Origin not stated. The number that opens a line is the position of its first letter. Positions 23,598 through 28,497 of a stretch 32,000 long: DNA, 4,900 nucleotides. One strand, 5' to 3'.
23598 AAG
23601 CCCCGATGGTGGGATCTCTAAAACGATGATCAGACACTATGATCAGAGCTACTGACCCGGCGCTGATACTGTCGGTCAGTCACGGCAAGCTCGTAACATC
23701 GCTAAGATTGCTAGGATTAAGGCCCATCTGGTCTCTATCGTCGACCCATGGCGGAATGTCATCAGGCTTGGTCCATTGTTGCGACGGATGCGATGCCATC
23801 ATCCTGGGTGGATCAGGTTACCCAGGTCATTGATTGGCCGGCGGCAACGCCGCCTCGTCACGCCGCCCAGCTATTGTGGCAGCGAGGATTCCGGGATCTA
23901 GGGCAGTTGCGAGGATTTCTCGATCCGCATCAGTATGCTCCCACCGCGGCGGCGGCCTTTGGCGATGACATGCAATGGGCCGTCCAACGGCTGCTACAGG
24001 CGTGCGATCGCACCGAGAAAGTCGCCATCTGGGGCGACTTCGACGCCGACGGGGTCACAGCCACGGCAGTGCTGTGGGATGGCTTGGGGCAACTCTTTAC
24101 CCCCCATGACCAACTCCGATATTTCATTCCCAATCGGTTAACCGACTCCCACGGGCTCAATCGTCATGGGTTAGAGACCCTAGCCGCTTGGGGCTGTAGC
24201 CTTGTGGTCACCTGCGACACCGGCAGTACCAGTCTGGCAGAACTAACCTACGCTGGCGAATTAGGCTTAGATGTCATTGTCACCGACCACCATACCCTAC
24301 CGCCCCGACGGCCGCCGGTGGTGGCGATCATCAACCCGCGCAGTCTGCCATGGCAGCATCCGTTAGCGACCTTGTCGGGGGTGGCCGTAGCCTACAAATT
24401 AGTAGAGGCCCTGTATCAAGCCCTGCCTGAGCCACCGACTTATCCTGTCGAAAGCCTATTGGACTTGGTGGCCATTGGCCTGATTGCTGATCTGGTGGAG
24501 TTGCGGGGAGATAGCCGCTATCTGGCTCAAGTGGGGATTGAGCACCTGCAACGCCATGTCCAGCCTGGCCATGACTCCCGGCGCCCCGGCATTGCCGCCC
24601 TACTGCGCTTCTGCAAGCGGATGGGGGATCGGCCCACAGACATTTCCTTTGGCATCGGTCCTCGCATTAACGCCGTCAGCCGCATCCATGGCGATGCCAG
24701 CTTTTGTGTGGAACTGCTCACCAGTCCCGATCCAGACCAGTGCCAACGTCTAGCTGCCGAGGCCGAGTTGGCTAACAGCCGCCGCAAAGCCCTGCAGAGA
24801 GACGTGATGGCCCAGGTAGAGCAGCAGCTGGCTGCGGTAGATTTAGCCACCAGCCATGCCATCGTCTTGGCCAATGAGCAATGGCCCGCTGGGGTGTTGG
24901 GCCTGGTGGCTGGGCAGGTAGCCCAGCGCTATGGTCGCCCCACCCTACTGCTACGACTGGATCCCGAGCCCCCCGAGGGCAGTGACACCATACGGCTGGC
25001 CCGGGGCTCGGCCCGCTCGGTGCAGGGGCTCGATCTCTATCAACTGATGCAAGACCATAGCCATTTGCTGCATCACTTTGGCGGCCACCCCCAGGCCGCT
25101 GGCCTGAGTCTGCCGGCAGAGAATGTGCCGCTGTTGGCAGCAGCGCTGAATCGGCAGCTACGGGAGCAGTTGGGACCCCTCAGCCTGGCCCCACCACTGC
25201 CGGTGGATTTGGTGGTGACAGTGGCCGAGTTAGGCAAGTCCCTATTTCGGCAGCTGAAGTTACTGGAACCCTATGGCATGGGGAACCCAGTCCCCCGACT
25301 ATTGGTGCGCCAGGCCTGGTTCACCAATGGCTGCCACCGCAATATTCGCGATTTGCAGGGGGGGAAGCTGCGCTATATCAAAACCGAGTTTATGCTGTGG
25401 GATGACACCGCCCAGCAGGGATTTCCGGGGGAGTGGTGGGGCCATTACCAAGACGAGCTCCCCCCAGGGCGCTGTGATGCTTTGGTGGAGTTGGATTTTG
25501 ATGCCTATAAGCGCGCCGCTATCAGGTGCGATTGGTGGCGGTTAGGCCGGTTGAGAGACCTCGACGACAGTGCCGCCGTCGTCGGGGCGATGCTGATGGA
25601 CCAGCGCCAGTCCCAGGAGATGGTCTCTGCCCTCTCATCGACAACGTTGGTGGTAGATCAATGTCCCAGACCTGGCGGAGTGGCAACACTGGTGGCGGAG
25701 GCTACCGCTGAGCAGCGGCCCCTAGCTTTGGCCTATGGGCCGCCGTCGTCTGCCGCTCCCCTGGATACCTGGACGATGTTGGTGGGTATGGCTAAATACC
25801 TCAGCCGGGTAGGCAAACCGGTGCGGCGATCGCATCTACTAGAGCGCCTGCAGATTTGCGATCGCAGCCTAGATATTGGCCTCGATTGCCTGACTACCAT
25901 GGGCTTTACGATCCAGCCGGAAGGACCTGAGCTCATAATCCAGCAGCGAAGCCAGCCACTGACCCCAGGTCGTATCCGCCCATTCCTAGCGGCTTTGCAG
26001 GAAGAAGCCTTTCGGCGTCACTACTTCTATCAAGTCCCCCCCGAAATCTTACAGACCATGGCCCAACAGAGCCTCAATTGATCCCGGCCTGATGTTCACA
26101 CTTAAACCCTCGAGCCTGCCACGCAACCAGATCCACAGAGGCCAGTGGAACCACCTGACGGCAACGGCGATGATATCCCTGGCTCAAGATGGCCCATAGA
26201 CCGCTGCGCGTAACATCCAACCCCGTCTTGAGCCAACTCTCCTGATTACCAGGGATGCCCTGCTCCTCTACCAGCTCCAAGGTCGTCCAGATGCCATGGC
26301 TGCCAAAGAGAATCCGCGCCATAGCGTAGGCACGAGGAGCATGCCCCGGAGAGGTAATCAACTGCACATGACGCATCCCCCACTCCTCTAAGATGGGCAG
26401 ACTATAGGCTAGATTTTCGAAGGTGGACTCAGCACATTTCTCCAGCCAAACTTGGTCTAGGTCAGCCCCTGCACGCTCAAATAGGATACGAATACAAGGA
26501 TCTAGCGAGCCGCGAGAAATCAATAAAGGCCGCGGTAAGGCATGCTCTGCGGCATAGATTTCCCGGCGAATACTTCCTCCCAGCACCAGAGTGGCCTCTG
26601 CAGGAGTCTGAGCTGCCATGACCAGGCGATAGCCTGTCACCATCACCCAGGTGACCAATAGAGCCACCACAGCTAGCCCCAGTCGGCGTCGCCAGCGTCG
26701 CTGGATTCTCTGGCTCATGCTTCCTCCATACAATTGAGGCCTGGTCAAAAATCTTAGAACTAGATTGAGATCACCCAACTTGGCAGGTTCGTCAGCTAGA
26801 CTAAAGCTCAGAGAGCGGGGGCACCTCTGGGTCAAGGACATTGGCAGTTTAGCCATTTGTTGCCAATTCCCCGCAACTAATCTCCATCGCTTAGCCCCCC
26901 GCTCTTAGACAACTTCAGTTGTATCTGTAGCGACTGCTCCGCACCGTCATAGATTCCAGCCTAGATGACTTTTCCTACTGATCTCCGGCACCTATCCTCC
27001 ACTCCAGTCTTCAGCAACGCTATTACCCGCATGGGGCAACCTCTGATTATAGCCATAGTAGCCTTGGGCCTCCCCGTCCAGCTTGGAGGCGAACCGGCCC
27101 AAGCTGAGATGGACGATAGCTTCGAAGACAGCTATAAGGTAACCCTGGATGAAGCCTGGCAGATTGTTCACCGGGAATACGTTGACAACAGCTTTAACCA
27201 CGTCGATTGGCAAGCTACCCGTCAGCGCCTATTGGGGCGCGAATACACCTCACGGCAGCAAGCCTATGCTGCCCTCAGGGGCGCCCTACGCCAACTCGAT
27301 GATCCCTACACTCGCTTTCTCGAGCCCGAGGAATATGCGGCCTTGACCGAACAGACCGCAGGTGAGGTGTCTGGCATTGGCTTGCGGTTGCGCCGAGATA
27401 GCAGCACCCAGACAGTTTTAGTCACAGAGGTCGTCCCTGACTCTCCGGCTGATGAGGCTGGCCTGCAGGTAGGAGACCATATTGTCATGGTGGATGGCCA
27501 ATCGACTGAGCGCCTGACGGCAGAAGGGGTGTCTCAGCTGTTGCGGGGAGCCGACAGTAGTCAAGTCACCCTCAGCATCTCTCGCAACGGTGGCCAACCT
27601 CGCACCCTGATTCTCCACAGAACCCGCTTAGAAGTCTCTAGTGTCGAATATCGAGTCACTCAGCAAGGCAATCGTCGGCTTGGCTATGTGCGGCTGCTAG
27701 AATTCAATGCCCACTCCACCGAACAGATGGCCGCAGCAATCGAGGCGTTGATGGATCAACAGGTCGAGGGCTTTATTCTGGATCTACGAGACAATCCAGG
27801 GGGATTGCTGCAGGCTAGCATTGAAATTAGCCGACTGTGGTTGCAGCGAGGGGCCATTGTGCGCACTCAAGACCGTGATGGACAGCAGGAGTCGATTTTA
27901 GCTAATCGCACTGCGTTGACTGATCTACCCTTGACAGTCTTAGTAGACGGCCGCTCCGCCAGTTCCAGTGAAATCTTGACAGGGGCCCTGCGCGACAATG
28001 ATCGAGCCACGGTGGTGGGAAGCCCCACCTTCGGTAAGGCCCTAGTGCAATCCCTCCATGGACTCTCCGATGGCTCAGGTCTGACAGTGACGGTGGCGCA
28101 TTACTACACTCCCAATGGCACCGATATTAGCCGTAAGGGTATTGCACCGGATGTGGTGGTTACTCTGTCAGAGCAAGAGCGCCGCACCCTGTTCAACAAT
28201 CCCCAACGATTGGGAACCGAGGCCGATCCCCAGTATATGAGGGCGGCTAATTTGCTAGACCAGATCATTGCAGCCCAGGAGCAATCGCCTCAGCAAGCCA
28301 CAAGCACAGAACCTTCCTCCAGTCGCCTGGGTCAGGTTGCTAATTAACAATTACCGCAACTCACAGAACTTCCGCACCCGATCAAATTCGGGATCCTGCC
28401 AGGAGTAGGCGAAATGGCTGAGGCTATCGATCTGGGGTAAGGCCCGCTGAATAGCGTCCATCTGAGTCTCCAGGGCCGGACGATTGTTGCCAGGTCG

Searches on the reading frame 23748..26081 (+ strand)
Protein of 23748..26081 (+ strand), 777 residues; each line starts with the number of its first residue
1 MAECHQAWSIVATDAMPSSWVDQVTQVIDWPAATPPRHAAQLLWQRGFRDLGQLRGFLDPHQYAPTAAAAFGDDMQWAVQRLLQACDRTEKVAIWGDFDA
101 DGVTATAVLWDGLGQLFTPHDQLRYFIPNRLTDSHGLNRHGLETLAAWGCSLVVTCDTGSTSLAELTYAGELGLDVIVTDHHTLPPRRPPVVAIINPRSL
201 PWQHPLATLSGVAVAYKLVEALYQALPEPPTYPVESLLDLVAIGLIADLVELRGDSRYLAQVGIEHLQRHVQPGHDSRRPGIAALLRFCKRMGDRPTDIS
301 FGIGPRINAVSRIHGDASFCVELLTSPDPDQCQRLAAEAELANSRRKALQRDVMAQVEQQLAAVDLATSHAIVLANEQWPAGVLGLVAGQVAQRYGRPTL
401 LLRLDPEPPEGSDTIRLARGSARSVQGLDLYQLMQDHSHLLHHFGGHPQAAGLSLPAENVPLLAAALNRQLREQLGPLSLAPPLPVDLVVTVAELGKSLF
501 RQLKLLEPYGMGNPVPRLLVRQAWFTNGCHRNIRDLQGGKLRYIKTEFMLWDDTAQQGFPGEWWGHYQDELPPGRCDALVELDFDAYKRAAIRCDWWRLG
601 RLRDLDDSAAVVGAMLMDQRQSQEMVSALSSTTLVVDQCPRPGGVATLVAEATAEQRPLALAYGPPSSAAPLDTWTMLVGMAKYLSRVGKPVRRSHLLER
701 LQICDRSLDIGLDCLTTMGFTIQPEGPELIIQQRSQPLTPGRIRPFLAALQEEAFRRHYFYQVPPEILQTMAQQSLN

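Call 22: search_protein_families(library=pfam, proteins=[window:23748-26081:+], max_evalue=0.00001)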
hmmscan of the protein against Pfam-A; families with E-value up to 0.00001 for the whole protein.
window:23748-26081:+ (777 aa): 3 families
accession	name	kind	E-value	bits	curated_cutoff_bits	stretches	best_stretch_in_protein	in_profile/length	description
PF01368.27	DHH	-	9e-23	81.3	28.1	1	91-244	1-124/125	DHH family, N-terminal domain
PF02272.25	DHHA1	-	2.3e-12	47.7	25.9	1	372-472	5-101/102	DHHA1 domain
PF17768.7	RecJ_OB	-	2.6e-06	27.9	27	1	486-528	1-43/107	RecJ OB domain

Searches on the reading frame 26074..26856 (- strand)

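Call 22: search_protein_families(library=pfam, proteins=[window:26074-26856:-], max_evalue=0.00001)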
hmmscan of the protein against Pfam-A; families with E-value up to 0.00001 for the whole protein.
window:26074-26856:- (260 aa): 1 family
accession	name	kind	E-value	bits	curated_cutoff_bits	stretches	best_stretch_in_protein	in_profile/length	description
PF02698.23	DUF218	-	1.5e-09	38.3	27.6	1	88-185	2-104/133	DUF218 domain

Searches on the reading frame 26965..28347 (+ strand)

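Call 22: search_protein_families(library=pfam, proteins=[window:26965-28347:+], max_evalue=0.00001)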
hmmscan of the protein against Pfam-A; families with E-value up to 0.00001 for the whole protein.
window:26965-28347:+ (460 aa): 4 families
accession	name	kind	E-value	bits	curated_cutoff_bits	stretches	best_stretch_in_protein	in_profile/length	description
PF03572.23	Peptidase_S41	-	4e-56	189.6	24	1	238-399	1-165/165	Peptidase family S41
PF17820.7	PDZ_6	-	3.2e-16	59.2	27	1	153-206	2-53/54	PDZ domain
PF00595.29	PDZ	-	7.7e-14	52.3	23.2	1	134-205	8-80/81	PDZ domain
PF13180.12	PDZ_2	-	1.8e-11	44.6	27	1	137-209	2-71/80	PDZ domain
